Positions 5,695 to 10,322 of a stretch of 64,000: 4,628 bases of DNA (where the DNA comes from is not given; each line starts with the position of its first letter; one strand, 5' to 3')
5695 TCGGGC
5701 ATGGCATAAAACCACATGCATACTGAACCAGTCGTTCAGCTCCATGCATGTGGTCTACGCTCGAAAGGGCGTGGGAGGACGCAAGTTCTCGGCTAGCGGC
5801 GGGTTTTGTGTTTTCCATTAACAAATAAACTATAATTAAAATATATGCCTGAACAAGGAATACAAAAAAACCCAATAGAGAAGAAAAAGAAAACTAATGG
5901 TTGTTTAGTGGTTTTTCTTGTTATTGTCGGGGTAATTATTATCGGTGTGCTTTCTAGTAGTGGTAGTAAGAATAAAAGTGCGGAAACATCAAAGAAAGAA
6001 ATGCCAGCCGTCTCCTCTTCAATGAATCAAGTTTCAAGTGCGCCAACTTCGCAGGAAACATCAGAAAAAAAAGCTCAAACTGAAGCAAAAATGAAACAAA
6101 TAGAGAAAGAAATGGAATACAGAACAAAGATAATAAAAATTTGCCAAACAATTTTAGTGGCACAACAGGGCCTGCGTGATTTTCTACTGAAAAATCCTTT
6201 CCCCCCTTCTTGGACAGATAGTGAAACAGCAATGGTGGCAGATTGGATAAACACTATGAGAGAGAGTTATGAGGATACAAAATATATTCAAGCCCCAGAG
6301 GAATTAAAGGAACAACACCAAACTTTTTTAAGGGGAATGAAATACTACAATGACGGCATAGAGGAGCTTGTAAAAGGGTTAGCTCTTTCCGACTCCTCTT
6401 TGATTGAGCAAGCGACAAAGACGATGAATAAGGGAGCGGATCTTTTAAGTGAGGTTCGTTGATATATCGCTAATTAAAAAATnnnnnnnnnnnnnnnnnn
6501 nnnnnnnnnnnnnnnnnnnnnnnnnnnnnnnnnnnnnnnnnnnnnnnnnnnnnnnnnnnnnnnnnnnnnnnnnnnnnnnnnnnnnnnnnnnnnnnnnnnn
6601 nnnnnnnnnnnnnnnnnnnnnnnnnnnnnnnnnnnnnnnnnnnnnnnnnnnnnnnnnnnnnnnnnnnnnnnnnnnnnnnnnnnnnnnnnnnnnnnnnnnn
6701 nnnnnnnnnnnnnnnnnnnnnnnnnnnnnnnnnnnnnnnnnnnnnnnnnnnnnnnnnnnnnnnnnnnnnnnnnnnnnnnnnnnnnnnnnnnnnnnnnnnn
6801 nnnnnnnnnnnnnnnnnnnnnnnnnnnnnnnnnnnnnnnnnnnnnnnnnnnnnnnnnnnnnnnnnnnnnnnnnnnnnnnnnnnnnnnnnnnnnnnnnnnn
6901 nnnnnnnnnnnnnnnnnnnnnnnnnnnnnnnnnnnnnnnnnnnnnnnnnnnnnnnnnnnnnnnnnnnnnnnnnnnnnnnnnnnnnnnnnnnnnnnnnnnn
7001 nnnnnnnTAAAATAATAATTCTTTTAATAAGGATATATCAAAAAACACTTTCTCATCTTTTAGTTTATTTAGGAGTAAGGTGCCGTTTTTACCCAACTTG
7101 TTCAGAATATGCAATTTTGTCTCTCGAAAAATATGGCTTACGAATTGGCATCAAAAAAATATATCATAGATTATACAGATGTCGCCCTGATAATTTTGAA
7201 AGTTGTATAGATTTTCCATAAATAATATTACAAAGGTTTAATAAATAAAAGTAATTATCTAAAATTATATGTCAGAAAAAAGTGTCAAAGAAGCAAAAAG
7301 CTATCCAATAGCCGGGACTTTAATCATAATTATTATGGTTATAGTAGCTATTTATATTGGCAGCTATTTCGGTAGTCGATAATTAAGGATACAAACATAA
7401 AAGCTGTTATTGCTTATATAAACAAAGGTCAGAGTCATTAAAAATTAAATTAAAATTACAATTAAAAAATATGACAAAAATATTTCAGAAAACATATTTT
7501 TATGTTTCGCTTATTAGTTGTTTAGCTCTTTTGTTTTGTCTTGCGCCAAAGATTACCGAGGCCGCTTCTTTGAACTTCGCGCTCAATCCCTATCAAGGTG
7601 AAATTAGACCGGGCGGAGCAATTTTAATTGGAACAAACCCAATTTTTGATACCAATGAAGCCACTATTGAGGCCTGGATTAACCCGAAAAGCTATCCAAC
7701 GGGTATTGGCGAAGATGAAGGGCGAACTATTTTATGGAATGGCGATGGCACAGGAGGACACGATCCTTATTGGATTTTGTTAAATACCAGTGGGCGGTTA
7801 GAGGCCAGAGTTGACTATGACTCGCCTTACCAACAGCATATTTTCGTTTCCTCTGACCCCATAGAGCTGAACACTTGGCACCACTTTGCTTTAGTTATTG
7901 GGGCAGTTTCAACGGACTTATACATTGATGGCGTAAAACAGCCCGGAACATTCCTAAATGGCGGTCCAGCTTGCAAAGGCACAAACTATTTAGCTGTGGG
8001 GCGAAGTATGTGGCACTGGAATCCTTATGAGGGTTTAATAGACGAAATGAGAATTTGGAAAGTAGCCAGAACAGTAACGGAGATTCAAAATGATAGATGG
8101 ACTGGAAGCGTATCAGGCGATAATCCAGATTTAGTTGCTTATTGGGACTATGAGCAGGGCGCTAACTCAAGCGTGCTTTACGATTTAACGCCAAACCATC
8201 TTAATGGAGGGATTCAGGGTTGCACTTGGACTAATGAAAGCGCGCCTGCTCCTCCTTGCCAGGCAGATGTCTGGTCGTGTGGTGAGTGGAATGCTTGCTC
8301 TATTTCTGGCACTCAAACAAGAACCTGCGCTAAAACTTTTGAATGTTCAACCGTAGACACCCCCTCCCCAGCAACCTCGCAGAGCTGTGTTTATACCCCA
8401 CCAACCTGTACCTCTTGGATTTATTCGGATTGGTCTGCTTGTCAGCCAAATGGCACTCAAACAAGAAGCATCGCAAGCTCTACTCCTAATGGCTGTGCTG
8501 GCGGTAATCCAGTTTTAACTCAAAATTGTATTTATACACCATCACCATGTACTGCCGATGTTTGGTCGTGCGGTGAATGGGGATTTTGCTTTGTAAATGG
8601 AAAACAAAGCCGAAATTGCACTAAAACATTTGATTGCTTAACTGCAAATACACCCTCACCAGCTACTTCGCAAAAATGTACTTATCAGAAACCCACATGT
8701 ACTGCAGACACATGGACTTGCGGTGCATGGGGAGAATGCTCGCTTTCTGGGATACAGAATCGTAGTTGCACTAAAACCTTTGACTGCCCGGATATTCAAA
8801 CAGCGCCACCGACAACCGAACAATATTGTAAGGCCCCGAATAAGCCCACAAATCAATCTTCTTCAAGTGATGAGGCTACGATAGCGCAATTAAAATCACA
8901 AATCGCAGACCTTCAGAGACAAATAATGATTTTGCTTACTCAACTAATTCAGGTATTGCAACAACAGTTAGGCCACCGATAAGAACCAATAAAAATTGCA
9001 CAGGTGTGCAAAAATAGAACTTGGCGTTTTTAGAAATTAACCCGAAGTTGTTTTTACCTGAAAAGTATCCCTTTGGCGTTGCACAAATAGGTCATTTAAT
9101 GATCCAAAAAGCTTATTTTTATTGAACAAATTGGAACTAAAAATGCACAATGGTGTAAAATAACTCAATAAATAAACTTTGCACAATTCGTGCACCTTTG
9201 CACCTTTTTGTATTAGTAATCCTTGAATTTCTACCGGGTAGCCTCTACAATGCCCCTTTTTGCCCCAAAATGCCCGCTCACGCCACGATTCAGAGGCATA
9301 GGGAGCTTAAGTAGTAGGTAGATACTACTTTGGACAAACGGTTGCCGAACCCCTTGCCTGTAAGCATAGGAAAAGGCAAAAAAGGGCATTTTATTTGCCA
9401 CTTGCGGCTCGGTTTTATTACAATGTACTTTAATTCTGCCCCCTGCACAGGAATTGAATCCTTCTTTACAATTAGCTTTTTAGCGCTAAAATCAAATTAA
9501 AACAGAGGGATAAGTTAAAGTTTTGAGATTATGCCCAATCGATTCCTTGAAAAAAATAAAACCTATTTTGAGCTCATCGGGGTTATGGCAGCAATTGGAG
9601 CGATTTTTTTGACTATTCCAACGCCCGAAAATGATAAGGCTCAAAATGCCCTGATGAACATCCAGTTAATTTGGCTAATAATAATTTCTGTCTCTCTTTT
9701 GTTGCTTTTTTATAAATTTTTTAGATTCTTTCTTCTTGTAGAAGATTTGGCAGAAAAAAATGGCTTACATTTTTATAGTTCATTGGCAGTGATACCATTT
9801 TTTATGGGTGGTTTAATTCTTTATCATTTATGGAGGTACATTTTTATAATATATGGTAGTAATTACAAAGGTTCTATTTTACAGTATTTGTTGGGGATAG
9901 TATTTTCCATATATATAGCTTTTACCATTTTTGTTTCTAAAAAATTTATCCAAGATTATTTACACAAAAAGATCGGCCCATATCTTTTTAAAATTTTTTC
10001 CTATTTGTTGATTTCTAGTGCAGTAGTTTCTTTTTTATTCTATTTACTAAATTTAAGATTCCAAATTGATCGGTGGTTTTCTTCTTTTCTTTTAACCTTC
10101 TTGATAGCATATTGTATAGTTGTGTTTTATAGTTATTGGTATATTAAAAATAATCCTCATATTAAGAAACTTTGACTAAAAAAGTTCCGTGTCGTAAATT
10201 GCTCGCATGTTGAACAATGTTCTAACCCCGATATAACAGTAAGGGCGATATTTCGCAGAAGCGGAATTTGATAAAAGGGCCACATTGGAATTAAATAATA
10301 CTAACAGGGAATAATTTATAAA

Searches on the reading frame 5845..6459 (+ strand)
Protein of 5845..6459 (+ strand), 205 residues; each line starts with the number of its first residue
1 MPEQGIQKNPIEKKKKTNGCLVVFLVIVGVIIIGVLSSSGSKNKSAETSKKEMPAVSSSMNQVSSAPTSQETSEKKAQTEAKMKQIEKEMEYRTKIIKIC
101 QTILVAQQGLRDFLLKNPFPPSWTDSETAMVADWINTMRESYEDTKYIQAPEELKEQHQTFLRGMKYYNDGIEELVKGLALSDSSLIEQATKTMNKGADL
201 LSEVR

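Call 8: search_protein_families(library=pfam, proteins=[window:5845-6459:+], max_evalue=0.01)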
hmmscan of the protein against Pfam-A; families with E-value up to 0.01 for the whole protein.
window:5845-6459:+ (205 aa): 1 family
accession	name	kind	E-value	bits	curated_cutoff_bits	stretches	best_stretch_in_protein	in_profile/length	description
PF22872.1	DUF7018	-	6.4e-07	30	27.8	1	130-199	41-110/116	Domain of unknown function (DUF7018)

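Call 59: search_protein_families(library=phrogs, proteins=[window:5845-6459:+], max_evalue=0.001)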
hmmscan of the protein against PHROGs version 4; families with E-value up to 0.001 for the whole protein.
window:5845-6459:+ (205 aa): 2 families
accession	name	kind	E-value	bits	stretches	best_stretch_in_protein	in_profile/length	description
phrog_4980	-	moron, auxiliary metabolic gene and host takeover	0.00011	23.2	1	9-81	10-85/181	superinfection exclusion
phrog_8545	-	moron, auxiliary metabolic gene and host takeover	0.00084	20.2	0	7-78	4-80/177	superinfection exclusion Sie-like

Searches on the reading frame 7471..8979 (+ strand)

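Call 8: search_protein_families(library=pfam, proteins=[window:7471-8979:+], max_evalue=0.01)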
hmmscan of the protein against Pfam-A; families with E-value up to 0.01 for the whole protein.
window:7471-8979:+ (503 aa): 1 family
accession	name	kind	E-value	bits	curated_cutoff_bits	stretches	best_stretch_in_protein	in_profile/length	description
PF13385.13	Laminin_G_3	-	2.1e-25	90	27.6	1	55-206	11-151/151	Concanavalin A-like lectin/glucanases superfamily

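Call 59: search_protein_families(library=phrogs, proteins=[window:7471-8979:+], max_evalue=0.001)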
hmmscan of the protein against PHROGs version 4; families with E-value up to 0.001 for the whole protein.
window:7471-8979:+ (503 aa): 5 families
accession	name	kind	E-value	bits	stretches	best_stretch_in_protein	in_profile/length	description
phrog_3545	-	unknown function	1.2e-12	47.8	1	56-207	811-971/1115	-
phrog_8510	-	head and packaging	1.7e-07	30.3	1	58-204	750-892/1348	virion structural protein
phrog_21223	-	unknown function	3.5e-07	29.9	1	133-247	97-216/710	-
phrog_21039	-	unknown function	1.6e-05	25.8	1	172-258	75-158/244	-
phrog_701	-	head and packaging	4.1e-05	20.4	1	57-228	4080-4237/6136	virion structural protein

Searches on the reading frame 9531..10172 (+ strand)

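Call 8: search_protein_families(library=pfam, proteins=[window:9531-10172:+], max_evalue=0.01)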
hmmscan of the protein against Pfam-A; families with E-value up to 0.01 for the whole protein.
window:9531-10172:+ (214 aa): 1 family
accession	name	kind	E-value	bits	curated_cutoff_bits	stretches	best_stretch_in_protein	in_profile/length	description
PF11391.13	DUF2798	-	0.0049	17.4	23.5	1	161-200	6-48/59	Protein of unknown function (DUF2798)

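Call 59: search_protein_families(library=phrogs, proteins=[window:9531-10172:+], max_evalue=0.001)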
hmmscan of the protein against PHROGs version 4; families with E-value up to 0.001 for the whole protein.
window:9531-10172:+ (214 aa): 0 families
